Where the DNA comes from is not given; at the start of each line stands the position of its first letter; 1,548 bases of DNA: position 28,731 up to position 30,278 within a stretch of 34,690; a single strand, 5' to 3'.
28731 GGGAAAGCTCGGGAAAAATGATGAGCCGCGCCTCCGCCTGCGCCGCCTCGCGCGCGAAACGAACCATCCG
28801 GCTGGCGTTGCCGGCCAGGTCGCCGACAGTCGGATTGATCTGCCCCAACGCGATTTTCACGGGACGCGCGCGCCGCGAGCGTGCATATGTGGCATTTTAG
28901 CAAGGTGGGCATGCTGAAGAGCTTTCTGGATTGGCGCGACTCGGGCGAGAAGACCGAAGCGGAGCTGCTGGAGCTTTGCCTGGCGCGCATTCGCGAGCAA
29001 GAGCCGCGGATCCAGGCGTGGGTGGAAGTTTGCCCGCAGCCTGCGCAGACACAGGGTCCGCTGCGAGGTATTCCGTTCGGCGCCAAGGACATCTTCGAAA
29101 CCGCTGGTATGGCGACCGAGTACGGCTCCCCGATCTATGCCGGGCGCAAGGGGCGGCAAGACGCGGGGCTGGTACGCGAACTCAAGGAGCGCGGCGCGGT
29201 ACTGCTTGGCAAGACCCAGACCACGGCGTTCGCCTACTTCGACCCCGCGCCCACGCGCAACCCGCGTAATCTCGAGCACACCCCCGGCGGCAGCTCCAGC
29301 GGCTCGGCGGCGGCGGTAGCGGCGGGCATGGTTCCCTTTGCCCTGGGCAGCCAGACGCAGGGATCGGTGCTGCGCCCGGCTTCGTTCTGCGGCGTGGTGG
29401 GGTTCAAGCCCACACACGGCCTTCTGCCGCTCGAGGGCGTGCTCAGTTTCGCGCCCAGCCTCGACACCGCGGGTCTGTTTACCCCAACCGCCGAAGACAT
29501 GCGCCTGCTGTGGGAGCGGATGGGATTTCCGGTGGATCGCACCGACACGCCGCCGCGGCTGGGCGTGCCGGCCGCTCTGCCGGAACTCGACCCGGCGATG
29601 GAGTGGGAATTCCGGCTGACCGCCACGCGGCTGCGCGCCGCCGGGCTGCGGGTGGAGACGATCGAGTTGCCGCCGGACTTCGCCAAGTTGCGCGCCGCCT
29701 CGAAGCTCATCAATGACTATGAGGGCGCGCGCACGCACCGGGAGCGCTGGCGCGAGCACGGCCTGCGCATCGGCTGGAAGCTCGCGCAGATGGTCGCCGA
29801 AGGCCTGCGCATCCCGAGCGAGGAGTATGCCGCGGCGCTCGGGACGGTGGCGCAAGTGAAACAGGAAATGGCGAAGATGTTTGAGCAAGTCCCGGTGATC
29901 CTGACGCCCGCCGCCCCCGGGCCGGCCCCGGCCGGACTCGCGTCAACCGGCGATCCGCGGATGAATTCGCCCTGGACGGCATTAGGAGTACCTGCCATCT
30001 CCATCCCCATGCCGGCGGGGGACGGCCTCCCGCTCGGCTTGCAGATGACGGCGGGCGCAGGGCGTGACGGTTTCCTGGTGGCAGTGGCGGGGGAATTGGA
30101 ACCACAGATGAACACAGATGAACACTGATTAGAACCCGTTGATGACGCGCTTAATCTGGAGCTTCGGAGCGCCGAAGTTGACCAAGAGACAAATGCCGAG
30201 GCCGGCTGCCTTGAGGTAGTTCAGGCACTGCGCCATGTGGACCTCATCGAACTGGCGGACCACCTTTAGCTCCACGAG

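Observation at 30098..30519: GxxExxY nuclease-fold gene bounded by 37-bp inverted repeats, wedged between convergent genes that both terminate inside the repeats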

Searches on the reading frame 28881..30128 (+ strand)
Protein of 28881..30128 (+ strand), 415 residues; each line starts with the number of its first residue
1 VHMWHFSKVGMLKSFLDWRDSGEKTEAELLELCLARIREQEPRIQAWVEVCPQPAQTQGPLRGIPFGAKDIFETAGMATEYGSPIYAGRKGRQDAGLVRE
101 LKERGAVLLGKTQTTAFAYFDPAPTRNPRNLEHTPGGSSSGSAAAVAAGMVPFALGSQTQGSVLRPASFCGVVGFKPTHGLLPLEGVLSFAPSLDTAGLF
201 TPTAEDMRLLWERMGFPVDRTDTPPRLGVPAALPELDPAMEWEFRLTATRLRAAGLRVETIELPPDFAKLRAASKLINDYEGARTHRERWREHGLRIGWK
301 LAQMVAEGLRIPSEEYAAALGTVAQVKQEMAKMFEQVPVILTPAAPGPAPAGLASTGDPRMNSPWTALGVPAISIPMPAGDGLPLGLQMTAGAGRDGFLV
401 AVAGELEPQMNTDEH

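Call 5: search_protein_families(library=pfam, proteins=[window:28881-30128:+], max_evalue=0.01)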
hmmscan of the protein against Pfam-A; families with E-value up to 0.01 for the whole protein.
window:28881-30128:+ (415 aa): 1 family
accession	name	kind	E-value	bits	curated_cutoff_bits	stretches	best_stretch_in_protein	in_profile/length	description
PF01425.27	Amidase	-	1.4e-69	235.7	27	1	28-397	1-442/445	Amidase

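Call 6: search_protein_families(library=ncbifam, proteins=[window:28881-30128:+], max_evalue=0.01)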
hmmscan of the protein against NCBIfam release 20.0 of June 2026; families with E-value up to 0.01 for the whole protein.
window:28881-30128:+ (415 aa): 26 families (the best 25 are shown)
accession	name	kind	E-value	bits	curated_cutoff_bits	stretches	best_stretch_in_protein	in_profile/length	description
NF006631.0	PRK09201.1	equivalog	7.2e-62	209.6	461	2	27-214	24-232/466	AtzE family amidohydrolase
NF006169.0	PRK08310.1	equivalog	3e-59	201.4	391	1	52-407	17-391/395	amidase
TIGR02715.1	amido_AtzE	subfamily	7.2e-58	196.6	425.75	1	55-408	59-446/452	AtzE family amidohydrolase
TIGR00132.1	gatA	equivalog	1.3e-51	175.8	481.1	2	29-214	15-217/466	Asp-tRNA(Asn)/Glu-tRNA(Gln) amidotransferase subunit GatA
NF005688.0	PRK07488.1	equivalog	7.3e-49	166.9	532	1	54-412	68-468/474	indoleacetamide hydrolase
NF004815.0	PRK06169.1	equivalog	2.9e-48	164.6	506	2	55-220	69-240/471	amidase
NF005460.0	PRK07056.1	subfamily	3e-45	155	447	1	52-412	65-455/457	amidase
NF006043.0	PRK08186.1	subfamily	1.8e-43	148.9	487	1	42-412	50-450/600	allophanate hydrolase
NF005687.0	PRK07487.1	subfamily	3e-42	145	428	1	28-407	26-453/468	amidase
TIGR02713.1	allophanate_hyd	equivalog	1.1e-40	139.7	511.05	1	55-410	26-413/563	allophanate hydrolase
NF004622.0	PRK05962.1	equivalog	4.7e-40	137.7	463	1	56-411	48-429/431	amidase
NF004816.0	PRK06170.1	equivalog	5.9e-40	137.3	503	1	25-230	27-259/493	amidase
NF004717.0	PRK06061.1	equivalog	7.8e-40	137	498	2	55-212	75-237/483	amidase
NF004766.0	PRK06102.1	equivalog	3.1e-38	132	559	1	56-411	67-452/455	amidase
NF005565.0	PRK07235.1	subfamily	1.4e-37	129.5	545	1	38-213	65-246/506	amidase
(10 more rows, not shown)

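Call 27: find_homologous_proteins(query=window:28881-30125:+, max_evalue=1e-30)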
Query window:28881-30125:+ (415 aa): 7968 proteins with E <= 1e-30 among 8000 candidates; the best 120 are listed.
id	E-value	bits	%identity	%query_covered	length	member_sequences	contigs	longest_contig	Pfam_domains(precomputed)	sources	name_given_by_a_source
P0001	2.5e-275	931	100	100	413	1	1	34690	PF01425.27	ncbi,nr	ncbi:MAG TPA: amidase [Bryobacterales bacterium]|nr:amidase [Bryobacterales bacterium]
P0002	1.9e-182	625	69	99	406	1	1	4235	PF01425.27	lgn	-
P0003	2.8e-181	621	69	97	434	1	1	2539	PF01425.27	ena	-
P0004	1.0e-180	619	73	96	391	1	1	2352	PF01425.27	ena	-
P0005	8.7e-178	609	67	99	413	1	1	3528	PF01425.27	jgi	jgi:Asp-tRNA(Asn)/Glu-tRNA(Gln) amidotransferase A subunit family amidase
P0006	4.6e-177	607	70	95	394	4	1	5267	PF01425.27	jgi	-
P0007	2.3e-175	601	70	96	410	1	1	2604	PF01425.27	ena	-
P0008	1.7e-173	595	69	94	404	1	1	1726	PF01425.27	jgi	jgi:Asp-tRNA(Asn)/Glu-tRNA(Gln) amidotransferase A subunit family amidase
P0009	1.1e-172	593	68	99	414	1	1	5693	PF01425.27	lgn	-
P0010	8.6e-172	590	68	97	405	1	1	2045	PF01425.27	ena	-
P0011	1.4e-171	589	69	95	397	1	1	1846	PF01425.27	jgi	jgi:Asp-tRNA(Asn)/Glu-tRNA(Gln) amidotransferase A subunit family amidase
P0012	3.2e-171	588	69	90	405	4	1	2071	PF01425.27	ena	-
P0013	4.5e-171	587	69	95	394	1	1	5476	PF01425.27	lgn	-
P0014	9.5e-171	586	68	96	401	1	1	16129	PF01425.27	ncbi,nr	ncbi:MAG: amidase [Acidobacteria bacterium]|nr:amidase [Acidobacteriota bacterium]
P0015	1.1e-169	583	69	97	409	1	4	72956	PF01425.27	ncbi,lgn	-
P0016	2.0e-169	582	71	91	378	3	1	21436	PF01425.27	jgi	jgi:Asp-tRNA(Asn)/Glu-tRNA(Gln) amidotransferase A subunit family amidase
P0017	2.1e-169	582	66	97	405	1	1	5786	PF01425.27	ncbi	-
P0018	7.1e-169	580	67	97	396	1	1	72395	PF01425.27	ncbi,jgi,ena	-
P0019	8.1e-169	580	66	97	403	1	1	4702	PF01425.27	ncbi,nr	ncbi:MAG: amidase [Acidobacteria bacterium]|nr:amidase [Acidobacteriota bacterium]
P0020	4.4e-168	577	66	99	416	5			PF01425.27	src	-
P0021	1.6e-167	576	67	97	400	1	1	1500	PF01425.27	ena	-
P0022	2.0e-167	575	65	96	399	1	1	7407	PF01425.27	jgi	jgi:Asp-tRNA(Asn)/Glu-tRNA(Gln) amidotransferase A subunit family amidase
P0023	3.4e-167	575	67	97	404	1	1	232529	PF01425.27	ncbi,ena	-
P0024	5.1e-167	574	70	93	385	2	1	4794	PF01425.27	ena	-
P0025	5.5e-166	571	68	95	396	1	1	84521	PF01425.27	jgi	jgi:Asp-tRNA(Asn)/Glu-tRNA(Gln) amidotransferase A subunit family amidase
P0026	6.6e-165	567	69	93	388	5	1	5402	PF01425.27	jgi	jgi:Asp-tRNA(Asn)/Glu-tRNA(Gln) amidotransferase A subunit family amidase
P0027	1.3e-164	566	65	98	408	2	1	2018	PF01425.27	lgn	-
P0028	2.0e-164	565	64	99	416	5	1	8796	PF01425.27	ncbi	-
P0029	4.1e-164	564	65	96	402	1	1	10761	PF01425.27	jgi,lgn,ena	-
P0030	5.8e-164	564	67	97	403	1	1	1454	PF01425.27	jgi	jgi:Asp-tRNA(Asn)/Glu-tRNA(Gln) amidotransferase A subunit family amidase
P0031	5.8e-163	561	66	97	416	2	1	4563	PF01425.27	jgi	jgi:Asp-tRNA(Asn)/Glu-tRNA(Gln) amidotransferase A subunit family amidase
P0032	1.5e-162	559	67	96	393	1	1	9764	PF01425.27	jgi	jgi:Asp-tRNA(Asn)/Glu-tRNA(Gln) amidotransferase A subunit family amidase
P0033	1.8e-162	559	67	95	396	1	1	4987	PF01425.27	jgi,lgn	jgi:Asp-tRNA(Asn)/Glu-tRNA(Gln) amidotransferase A subunit family amidase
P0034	8.0e-162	557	65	98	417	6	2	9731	PF01425.27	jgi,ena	jgi:Asp-tRNA(Asn)/Glu-tRNA(Gln) amidotransferase A subunit family amidase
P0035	1.2e-161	556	66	96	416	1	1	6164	PF01425.27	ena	-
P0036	2.4e-161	555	63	97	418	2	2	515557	PF01425.27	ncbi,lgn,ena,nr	ncbi:MAG TPA: amidase [Bryobacteraceae bacterium]|nr:amidase [Bryobacteraceae bacterium]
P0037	4.1e-161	555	63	96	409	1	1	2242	PF01425.27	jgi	jgi:Asp-tRNA(Asn)/Glu-tRNA(Gln) amidotransferase A subunit family amidase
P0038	5.6e-160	551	64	95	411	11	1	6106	PF01425.27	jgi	jgi:Asp-tRNA(Asn)/Glu-tRNA(Gln) amidotransferase A subunit family amidase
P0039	5.6e-160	551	66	97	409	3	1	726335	PF01425.27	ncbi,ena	-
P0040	3.5e-159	548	64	97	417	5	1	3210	PF01425.27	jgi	jgi:Asp-tRNA(Asn)/Glu-tRNA(Gln) amidotransferase A subunit family amidase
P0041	3.6e-159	548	63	97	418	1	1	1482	PF01425.27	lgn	-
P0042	4.0e-159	548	64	95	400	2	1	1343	PF01425.27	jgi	-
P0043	5.6e-159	547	64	97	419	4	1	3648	PF01425.27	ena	-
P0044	7.6e-159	547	64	97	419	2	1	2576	PF01425.27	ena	-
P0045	1.9e-158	546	64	97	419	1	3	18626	PF01425.27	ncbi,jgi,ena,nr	ncbi:MAG: amidase [Acidobacteria bacterium]|nr:MAG: amidase [Acidobacteriota bacterium]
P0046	2.0e-158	546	64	97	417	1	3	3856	PF01425.27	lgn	-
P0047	2.3e-158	545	65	97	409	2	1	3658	PF01425.27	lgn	-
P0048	3.6e-158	545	64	94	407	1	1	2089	PF01425.27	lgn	-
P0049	3.7e-158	545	64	96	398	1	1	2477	PF01425.27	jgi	jgi:Asp-tRNAAsn/Glu-tRNAGln amidotransferase A subunit and related amidases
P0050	3.9e-158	545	64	95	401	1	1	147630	PF01425.27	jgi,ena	jgi:Asp-tRNA(Asn)/Glu-tRNA(Gln) amidotransferase A subunit family amidase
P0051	6.4e-158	544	63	95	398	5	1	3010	PF01425.27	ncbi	-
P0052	8.8e-158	544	65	95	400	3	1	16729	PF01425.27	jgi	jgi:Asp-tRNA(Asn)/Glu-tRNA(Gln) amidotransferase A subunit family amidase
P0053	1.2e-157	543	63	93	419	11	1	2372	PF01425.27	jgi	jgi:amidase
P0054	1.3e-157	543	64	93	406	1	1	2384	PF01425.27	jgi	jgi:Asp-tRNA(Asn)/Glu-tRNA(Gln) amidotransferase A subunit family amidase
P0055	1.9e-157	542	64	95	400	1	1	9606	PF01425.27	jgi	jgi:Asp-tRNA(Asn)/Glu-tRNA(Gln) amidotransferase A subunit family amidase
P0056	2.2e-157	542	63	95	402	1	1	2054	PF01425.27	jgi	jgi:Asp-tRNA(Asn)/Glu-tRNA(Gln) amidotransferase A subunit family amidase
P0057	2.2e-157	542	63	96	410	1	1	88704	PF01425.27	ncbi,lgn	ncbi:MAG: amidase [Bryobacteraceae bacterium]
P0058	2.4e-157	542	63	96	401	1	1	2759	PF01425.27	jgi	jgi:Asp-tRNA(Asn)/Glu-tRNA(Gln) amidotransferase A subunit family amidase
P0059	3.0e-157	542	66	97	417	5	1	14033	PF01425.27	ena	-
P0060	3.3e-157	542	63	95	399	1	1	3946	PF01425.27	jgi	jgi:Asp-tRNA(Asn)/Glu-tRNA(Gln) amidotransferase A subunit family amidase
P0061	4.1e-157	541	63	97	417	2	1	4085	PF01425.27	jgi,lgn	jgi:Asp-tRNA(Asn)/Glu-tRNA(Gln) amidotransferase A subunit family amidase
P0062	4.2e-157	541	63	96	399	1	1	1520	PF01425.27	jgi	jgi:Asp-tRNA(Asn)/Glu-tRNA(Gln) amidotransferase A subunit family amidase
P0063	4.3e-157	541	64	97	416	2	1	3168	PF01425.27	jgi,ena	-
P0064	4.5e-157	541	63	97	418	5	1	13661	PF01425.27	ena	-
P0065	5.6e-157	541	64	97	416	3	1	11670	PF01425.27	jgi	-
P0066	7.0e-157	541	65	97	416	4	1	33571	PF01425.27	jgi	-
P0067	7.8e-157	540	63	97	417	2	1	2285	PF01425.27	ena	-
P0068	8.6e-157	540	64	96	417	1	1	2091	PF01425.27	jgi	jgi:Asp-tRNA(Asn)/Glu-tRNA(Gln) amidotransferase A subunit family amidase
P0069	9.2e-157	540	63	95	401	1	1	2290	PF01425.27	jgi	jgi:Asp-tRNA(Asn)/Glu-tRNA(Gln) amidotransferase A subunit family amidase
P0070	1.2e-156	540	62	98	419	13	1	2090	PF01425.27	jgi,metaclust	metaclust:\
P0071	1.5e-156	540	63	95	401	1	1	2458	PF01425.27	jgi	jgi:Asp-tRNA(Asn)/Glu-tRNA(Gln) amidotransferase A subunit family amidase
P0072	1.6e-156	539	63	96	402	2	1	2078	PF01425.27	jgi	jgi:Asp-tRNA(Asn)/Glu-tRNA(Gln) amidotransferase A subunit family amidase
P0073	1.8e-156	539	64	93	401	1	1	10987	PF01425.27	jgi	jgi:Asp-tRNA(Asn)/Glu-tRNA(Gln) amidotransferase A subunit family amidase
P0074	2.4e-156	539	63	95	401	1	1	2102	PF01425.27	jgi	jgi:Asp-tRNA(Asn)/Glu-tRNA(Gln) amidotransferase A subunit family amidase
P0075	2.6e-156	539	62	96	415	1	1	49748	PF01425.27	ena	-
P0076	2.6e-156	539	62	97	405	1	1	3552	PF01425.27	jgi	jgi:Asp-tRNA(Asn)/Glu-tRNA(Gln) amidotransferase A subunit family amidase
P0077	3.4e-156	538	64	96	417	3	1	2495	PF01425.27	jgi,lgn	jgi:Asp-tRNA(Asn)/Glu-tRNA(Gln) amidotransferase A subunit family amidase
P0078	4.1e-156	538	64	96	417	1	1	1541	PF01425.27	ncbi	-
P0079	5.9e-156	538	64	98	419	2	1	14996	PF01425.27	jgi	jgi:Asp-tRNA(Asn)/Glu-tRNA(Gln) amidotransferase A subunit family amidase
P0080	8.1e-156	537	63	97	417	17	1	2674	PF01425.27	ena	-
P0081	8.3e-156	537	64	96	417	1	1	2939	PF01425.27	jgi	jgi:Asp-tRNA(Asn)/Glu-tRNA(Gln) amidotransferase A subunit family amidase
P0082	1.0e-155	537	63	95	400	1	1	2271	PF01425.27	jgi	jgi:Asp-tRNA(Asn)/Glu-tRNA(Gln) amidotransferase A subunit family amidase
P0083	1.2e-155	536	61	95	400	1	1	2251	PF01425.27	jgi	jgi:Asp-tRNA(Asn)/Glu-tRNA(Gln) amidotransferase A subunit family amidase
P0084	1.5e-155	536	63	95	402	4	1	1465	PF01425.27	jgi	jgi:Asp-tRNA(Asn)/Glu-tRNA(Gln) amidotransferase A subunit family amidase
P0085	2.2e-155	536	62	95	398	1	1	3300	PF01425.27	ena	-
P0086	2.4e-155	535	63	96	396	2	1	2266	PF01425.27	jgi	-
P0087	2.7e-155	535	68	90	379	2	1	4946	PF01425.27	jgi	-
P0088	3.0e-155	535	62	97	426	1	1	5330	PF01425.27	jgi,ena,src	-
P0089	3.2e-155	535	63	96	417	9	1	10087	PF01425.27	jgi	-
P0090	3.6e-155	535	63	97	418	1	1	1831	PF01425.27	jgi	jgi:Asp-tRNA(Asn)/Glu-tRNA(Gln) amidotransferase A subunit family amidase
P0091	3.9e-155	535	63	96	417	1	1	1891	PF01425.27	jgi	-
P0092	3.9e-155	535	61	95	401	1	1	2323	PF01425.27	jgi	-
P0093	4.8e-155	535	62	95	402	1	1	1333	PF01425.27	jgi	jgi:Asp-tRNA(Asn)/Glu-tRNA(Gln) amidotransferase A subunit family amidase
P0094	5.1e-155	534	63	97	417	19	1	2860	PF01425.27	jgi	-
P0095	7.7e-155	534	64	96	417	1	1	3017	PF01425.27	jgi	jgi:amidase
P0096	9.0e-155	534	62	95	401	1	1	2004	PF01425.27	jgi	jgi:Asp-tRNA(Asn)/Glu-tRNA(Gln) amidotransferase A subunit family amidase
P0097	1.6e-154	533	62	96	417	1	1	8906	PF01425.27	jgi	jgi:Asp-tRNA(Asn)/Glu-tRNA(Gln) amidotransferase A subunit family amidase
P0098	1.6e-154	533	65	96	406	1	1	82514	PF01425.27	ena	-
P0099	2.8e-154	532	63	96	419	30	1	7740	PF01425.27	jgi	jgi:Asp-tRNA(Asn)/Glu-tRNA(Gln) amidotransferase A subunit family amidase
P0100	4.2e-154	531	64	96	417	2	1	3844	PF01425.27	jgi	jgi:Asp-tRNA(Asn)/Glu-tRNA(Gln) amidotransferase A subunit family amidase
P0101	5.0e-154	531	60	97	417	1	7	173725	PF01425.27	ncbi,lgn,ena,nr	ncbi:MAG: amidase [Acidobacteriia bacterium]|nr:amidase [Terriglobia bacterium]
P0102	6.9e-154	531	61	97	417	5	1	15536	PF01425.27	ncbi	-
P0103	8.8e-154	530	65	87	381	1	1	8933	PF01425.27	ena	-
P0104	1.2e-153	530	62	97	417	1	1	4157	PF01425.27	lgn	-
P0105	2.1e-153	529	61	98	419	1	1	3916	PF01425.27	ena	-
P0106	2.7e-153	529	61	95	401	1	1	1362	PF01425.27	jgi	jgi:Asp-tRNA(Asn)/Glu-tRNA(Gln) amidotransferase A subunit family amidase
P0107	2.7e-153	529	63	97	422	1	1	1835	PF01425.27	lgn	-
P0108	5.4e-153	528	62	96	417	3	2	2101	PF01425.27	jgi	jgi:Asp-tRNA(Asn)/Glu-tRNA(Gln) amidotransferase A subunit family amidase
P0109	5.7e-153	528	61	96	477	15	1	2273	PF01425.27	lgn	-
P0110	5.8e-153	528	62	96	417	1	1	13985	PF01425.27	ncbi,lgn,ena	-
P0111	6.5e-153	527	62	96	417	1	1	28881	PF01425.27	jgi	jgi:Asp-tRNA(Asn)/Glu-tRNA(Gln) amidotransferase A subunit family amidase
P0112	7.6e-153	527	61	97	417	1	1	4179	PF01425.27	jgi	jgi:amidase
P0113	8.7e-153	527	62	95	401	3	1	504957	PF01425.27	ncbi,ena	-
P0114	1.3e-152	527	63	96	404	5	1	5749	PF01425.27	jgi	jgi:Asp-tRNA(Asn)/Glu-tRNA(Gln) amidotransferase A subunit family amidase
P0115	1.4e-152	526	63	96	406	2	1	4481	PF01425.27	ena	-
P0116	2.0e-152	526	63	97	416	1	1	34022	PF01425.27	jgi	jgi:Asp-tRNA(Asn)/Glu-tRNA(Gln) amidotransferase A subunit family amidase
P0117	2.7e-152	525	62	95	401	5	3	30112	PF01425.27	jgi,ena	jgi:Asp-tRNA(Asn)/Glu-tRNA(Gln) amidotransferase A subunit family amidase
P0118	3.2e-152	525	62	97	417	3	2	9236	PF01425.27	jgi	-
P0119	4.0e-152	525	61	97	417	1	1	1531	PF01425.27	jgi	jgi:amidase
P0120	9.1e-152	524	61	97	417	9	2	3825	PF01425.27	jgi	-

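Call 29: find_encoding_contigs(protein=P0015, flank=4000, max_places=2)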
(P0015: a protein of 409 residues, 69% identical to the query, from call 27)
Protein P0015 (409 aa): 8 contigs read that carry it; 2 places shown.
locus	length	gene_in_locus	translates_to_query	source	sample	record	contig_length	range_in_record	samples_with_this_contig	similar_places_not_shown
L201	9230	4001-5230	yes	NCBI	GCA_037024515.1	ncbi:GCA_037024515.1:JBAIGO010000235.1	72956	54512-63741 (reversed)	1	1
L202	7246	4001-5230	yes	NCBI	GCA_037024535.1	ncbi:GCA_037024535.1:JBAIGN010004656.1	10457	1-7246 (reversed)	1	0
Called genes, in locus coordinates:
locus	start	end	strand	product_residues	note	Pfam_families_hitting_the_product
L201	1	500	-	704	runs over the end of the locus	PF03065:Glyco_hydro_57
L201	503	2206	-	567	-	PF10282:Lactonase (faint)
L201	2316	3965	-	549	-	PF00795:CN_hydrolase, PF02540:NAD_synthase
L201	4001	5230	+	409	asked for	PF01425:Amidase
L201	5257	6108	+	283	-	PF00753:Lactamase_B, PF12706:Lactamase_B_2 (weak)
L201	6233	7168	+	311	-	PF01050:MannoseP_isomer (faint), PF12973:Cupin_7 (faint), PF02311:AraC_binding (faint), PF07883:Cupin_2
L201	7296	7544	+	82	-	-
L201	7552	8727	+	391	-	PF02746:MR_MLE_N, PF13378:MR_MLE_C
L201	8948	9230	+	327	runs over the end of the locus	-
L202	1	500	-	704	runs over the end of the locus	PF03065:Glyco_hydro_57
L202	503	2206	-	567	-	PF10282:Lactonase (faint)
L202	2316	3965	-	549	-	PF00795:CN_hydrolase, PF02540:NAD_synthase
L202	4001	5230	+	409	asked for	PF01425:Amidase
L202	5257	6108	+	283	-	PF00753:Lactamase_B, PF12706:Lactamase_B_2 (weak)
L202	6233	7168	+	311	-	PF01050:MannoseP_isomer (faint), PF12973:Cupin_7 (faint), PF02311:AraC_binding (faint), PF07883:Cupin_2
